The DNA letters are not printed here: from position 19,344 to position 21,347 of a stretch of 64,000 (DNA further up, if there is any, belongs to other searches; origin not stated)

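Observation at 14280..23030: Low-GC 8.7-kb glycan island: GT2 + CDP-dideoxyhexose genes + B12-radical SAM + GT-C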

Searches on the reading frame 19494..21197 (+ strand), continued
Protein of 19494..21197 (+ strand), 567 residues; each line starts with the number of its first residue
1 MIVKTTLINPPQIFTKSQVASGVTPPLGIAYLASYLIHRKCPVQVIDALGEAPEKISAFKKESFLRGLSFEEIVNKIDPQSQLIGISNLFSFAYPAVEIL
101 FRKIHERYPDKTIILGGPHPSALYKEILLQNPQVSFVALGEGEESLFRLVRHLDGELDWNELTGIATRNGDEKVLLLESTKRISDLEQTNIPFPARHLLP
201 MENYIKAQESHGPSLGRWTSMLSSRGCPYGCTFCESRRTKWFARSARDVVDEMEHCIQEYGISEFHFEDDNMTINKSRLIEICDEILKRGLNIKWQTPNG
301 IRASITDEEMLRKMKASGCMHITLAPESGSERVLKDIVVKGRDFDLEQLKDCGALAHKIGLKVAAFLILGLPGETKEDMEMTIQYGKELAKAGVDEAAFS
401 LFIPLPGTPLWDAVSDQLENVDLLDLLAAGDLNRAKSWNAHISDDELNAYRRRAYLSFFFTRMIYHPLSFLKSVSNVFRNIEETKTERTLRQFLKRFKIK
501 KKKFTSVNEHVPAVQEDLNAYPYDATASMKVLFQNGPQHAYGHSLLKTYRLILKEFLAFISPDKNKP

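Call 62: find_encoding_contigs(protein=P0029, flank=8000, max_places=1)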
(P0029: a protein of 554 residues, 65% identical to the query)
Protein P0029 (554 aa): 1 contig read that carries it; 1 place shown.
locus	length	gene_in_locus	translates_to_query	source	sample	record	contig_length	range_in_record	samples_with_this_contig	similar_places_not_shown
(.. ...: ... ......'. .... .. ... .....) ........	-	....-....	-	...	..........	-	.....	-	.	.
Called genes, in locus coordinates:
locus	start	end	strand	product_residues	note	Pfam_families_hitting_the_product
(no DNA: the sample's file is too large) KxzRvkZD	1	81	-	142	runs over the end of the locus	PF00460:Flg_bb_rod (weak)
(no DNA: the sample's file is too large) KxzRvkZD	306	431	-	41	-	-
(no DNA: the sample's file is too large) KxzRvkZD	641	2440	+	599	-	-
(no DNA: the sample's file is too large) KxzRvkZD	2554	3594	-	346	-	PF08241:Methyltransf_11, PF13649:Methyltransf_25 (weak)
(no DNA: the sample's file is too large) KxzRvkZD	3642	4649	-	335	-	PF00535:Glycos_transf_2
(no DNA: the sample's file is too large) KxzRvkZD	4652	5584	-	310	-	PF01408:GFO_IDH_MocA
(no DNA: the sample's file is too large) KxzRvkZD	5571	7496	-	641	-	PF00483:NTP_transferase, PF04055:Radical_SAM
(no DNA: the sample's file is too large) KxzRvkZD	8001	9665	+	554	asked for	PF02310:B12-binding, PF04055:Radical_SAM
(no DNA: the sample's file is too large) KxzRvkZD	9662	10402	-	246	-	PF01416:PseudoU_synth_1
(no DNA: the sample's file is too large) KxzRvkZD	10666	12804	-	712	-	PF00580:UvrD-helicase, PF13245:AAA_19 (faint), PF13361:UvrD_C, PF13538:UvrD_C_2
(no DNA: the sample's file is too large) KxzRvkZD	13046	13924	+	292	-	PF01656:CbiA, PF02374:ArsA_ATPase (weak), PF09140:MipZ (faint), PF10609:ParA, PF13614:AAA_31 (weak)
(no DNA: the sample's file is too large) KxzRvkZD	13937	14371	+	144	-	PF08369:PCP_red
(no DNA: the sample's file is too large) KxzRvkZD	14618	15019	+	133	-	PF03061:4HBT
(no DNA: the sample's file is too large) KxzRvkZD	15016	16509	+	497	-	PF02321:OEP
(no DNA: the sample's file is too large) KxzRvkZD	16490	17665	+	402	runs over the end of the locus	PF25917:BSH_RND, PF25973:BSH_CzcB (weak), PF25876:HH_MFP_RND, PF25878:HH_AAEA_pHBA (faint), PF25944:Beta-barrel_RND, PF25967:RND-MFP_C, PF25989:YknX_C (weak)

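Call 63: find_encoding_contigs(protein=P0057, flank=8000, max_places=1)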
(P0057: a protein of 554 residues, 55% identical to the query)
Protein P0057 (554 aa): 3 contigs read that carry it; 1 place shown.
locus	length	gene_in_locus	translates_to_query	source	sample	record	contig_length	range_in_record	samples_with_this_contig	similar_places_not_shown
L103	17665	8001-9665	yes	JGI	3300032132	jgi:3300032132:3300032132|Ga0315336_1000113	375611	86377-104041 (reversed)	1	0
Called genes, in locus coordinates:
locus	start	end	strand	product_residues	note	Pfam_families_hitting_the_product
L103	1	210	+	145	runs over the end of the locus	PF14667:Polysacc_synt_C (weak), PF07883:Cupin_2 (faint)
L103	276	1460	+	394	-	PF08421:Methyltransf_13, PF13489:Methyltransf_23, PF08241:Methyltransf_11 (weak), PF08242:Methyltransf_12, PF13649:Methyltransf_25 (faint), PF08484:Methyltransf_14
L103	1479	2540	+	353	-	PF01073:3Beta_HSD, PF01370:Epimerase, PF07993:NAD_binding_4 (faint), PF16363:GDP_Man_Dehyd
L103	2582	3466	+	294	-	PF01408:GFO_IDH_MocA, PF22725:GFO_IDH_MocA_C3 (weak)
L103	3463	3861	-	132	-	PF10066:DUF2304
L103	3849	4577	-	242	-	PF00535:Glycos_transf_2 (weak)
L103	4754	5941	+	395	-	PF00535:Glycos_transf_2, PF26629:GT2_TM_C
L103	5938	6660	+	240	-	PF13489:Methyltransf_23 (weak), PF08241:Methyltransf_11, PF08242:Methyltransf_12, PF13649:Methyltransf_25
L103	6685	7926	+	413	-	-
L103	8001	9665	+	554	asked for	PF02310:B12-binding, PF04055:Radical_SAM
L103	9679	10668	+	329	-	PF01073:3Beta_HSD, PF01370:Epimerase, PF02719:Polysacc_synt_2, PF04321:RmlD_sub_bind, PF08659:KR (weak), PF13460:NAD_binding_10, PF16363:GDP_Man_Dehyd, PF07993:NAD_binding_4 (weak)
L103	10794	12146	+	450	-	-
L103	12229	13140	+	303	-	PF01370:Epimerase, PF05368:NmrA (weak), PF13460:NAD_binding_10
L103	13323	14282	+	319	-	PF13489:Methyltransf_23, PF07021:MetW (weak), PF13847:Methyltransf_31 (faint), PF08241:Methyltransf_11, PF08242:Methyltransf_12, PF13649:Methyltransf_25, PF08484:Methyltransf_14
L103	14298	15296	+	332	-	PF00535:Glycos_transf_2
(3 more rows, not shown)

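Call 64: find_encoding_contigs(protein=P0105, flank=8000, max_places=1)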
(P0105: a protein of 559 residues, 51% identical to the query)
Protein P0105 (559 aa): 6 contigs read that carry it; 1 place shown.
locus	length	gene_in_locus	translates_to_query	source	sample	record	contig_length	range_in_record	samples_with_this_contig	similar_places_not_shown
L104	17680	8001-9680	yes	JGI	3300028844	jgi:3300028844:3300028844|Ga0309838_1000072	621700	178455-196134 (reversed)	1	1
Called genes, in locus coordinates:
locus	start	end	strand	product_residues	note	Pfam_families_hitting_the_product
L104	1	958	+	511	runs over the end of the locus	PF13185:GAF_2 (weak), PF01590:GAF (weak), PF00158:Sigma54_activat, PF14532:Sigma54_activ_2, PF00004:AAA (weak), PF07728:AAA_5 (weak), PF25601:AAA_lid_14, PF02954:HTH_8, +1 more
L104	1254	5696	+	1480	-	PF00310:GATase_2, PF04898:Glu_syn_central, PF01645:Glu_synthase, PF01493:GXGXG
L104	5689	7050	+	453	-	PF14691:Fer4_20, PF00070:Pyr_redox (faint), PF01266:DAO (weak), PF01593:Amino_oxidase, PF03486:HI0933_like (faint), PF07992:Pyr_redox_2, PF12831:FAD_oxidored (weak), PF13450:NAD_binding_8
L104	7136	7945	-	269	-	PF13489:Methyltransf_23, PF13847:Methyltransf_31 (faint), PF08241:Methyltransf_11, PF08242:Methyltransf_12, PF13649:Methyltransf_25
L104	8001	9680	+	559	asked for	PF02310:B12-binding, PF04055:Radical_SAM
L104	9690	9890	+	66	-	-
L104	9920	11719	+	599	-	-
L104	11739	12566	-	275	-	PF04794:YdjC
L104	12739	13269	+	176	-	-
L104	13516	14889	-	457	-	PF00512:HisKA, PF02518:HATPase_c, PF00072:Response_reg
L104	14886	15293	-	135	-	PF25056:DUF7793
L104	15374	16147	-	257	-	PF10677:DUF2490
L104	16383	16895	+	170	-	-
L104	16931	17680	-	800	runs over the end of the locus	PF13506:Glyco_transf_21, PF00535:Glycos_transf_2, PF13641:Glyco_tranf_2_3, PF13632:Glyco_trans_2_3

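Call 72: search_solved_structures(query=window:19494-21197:+, max_evalue=0.001)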
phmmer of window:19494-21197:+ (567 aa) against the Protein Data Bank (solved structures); distinct sequences matched with E-value up to 0.001: 8.
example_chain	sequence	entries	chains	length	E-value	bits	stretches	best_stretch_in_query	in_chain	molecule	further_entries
6fd2_B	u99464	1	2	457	7.5e-17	64.2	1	193-416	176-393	Putative apramycin biosynthetic oxidoreductase 4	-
9ccb_A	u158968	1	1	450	6.1e-13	51.3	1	114-419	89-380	Radical SAM core domain-containing protein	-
7kdx_A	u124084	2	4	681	6.2e-11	44.7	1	101-284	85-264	Methyltransferase TokK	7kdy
6wte_A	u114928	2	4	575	1.3e-06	30.4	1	218-419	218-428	B12-binding domain-containing protein | Tryptophan-C2-methyltransferase containing B12-binding domain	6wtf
2qgq_A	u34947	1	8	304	0.00012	23.9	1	223-389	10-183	Protein TM_1862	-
4jc0_A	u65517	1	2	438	0.00027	22.8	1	223-389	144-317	Ribosomal protein S12 methylthiotransferase RimO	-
7mjv_A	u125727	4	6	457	0.00034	22.5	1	224-415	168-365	tRNA-2-methylthio-N(6)-dimethylallyladenosine synthase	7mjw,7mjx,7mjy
7mjz_A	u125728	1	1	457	0.00034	22.4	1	224-415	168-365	tRNA-2-methylthio-N(6)-dimethylallyladenosine synthase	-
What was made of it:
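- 19494..21197 (+): B12-binding radical SAM enzyme (567 aa; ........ motif). It belongs to a large uncharacterised family that is embedded in glycan clusters. Its role is unknown; it most likely modifies the sugar (C-methylation or AprD4-like chemistry). The best PDB hits are AprD4 and TokK (call 72).
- On Class B (cobalamin-dependent) radical SAM enzymes: The best PDB hit is AprD4 at 64 bits (call 72).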
